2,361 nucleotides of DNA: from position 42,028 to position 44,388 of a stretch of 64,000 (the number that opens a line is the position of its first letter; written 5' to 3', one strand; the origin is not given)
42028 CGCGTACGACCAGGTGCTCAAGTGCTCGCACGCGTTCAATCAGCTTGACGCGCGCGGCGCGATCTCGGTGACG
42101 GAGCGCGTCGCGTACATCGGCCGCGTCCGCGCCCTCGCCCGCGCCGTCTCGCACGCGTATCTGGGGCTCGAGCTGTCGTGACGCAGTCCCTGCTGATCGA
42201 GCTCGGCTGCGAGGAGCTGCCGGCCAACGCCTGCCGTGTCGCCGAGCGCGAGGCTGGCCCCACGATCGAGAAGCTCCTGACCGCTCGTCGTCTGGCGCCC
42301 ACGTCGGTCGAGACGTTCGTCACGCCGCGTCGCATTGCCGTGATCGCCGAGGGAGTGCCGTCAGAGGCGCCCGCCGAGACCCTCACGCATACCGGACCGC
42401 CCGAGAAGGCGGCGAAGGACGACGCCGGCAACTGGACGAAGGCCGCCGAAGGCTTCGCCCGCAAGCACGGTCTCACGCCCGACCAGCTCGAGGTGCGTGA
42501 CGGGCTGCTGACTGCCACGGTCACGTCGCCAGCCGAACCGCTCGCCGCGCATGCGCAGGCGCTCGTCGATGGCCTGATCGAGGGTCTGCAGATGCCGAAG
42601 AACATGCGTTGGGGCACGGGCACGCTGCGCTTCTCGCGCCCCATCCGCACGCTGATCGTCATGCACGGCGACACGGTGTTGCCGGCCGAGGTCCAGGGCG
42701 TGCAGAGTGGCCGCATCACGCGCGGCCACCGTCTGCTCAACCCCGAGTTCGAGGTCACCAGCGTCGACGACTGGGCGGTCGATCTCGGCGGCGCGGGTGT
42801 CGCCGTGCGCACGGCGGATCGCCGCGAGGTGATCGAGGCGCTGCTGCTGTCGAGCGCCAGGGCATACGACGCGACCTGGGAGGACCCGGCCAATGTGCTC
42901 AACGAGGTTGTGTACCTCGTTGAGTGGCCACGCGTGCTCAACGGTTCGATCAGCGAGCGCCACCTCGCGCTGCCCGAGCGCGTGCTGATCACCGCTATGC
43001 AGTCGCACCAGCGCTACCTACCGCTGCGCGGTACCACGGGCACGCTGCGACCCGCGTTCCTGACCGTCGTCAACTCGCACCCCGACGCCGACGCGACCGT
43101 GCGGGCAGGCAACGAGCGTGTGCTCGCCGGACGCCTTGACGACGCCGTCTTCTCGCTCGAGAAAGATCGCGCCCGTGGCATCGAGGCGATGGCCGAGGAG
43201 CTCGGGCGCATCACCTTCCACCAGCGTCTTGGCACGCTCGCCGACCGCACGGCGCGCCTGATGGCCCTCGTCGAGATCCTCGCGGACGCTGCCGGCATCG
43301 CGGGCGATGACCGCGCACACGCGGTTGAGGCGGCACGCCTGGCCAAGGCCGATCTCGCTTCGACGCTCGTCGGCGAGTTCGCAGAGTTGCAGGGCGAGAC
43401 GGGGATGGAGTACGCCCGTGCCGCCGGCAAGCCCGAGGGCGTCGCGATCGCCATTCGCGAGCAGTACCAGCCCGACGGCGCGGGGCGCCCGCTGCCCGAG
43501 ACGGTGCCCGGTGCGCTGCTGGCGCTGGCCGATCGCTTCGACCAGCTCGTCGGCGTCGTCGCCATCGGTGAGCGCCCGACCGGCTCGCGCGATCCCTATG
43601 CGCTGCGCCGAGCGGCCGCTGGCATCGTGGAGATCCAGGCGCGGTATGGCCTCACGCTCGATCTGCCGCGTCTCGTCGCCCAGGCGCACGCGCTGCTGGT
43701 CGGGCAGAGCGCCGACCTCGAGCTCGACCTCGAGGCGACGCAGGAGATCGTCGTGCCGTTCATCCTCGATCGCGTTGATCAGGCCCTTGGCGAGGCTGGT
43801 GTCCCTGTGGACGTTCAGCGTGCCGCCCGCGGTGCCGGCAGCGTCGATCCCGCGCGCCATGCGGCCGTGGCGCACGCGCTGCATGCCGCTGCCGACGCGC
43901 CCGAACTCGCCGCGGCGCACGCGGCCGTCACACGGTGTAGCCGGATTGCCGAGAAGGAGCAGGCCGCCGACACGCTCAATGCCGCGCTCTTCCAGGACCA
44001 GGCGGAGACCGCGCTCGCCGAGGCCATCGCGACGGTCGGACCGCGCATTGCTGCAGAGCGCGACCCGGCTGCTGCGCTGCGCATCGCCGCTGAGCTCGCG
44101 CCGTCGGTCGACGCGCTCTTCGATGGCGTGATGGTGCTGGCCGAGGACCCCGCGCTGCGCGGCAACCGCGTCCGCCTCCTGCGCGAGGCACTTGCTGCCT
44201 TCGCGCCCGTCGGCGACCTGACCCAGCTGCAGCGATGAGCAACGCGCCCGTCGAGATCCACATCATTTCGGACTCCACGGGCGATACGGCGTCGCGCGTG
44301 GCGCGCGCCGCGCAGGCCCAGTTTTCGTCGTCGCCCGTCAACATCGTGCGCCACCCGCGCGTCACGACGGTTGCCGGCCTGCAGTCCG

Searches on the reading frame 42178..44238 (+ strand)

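Call 81: search_protein_families(library=pfam, proteins=[window:42178-44238:+], max_evalue=0.00001)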
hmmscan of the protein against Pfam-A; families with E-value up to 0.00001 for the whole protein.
window:42178-44238:+ (686 aa): 1 family
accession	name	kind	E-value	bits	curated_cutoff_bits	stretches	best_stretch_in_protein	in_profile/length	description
PF02092.22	tRNA_synt_2f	-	2.8e-165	551.7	29.2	1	5-550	1-534/536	Glycyl-tRNA synthetase beta subunit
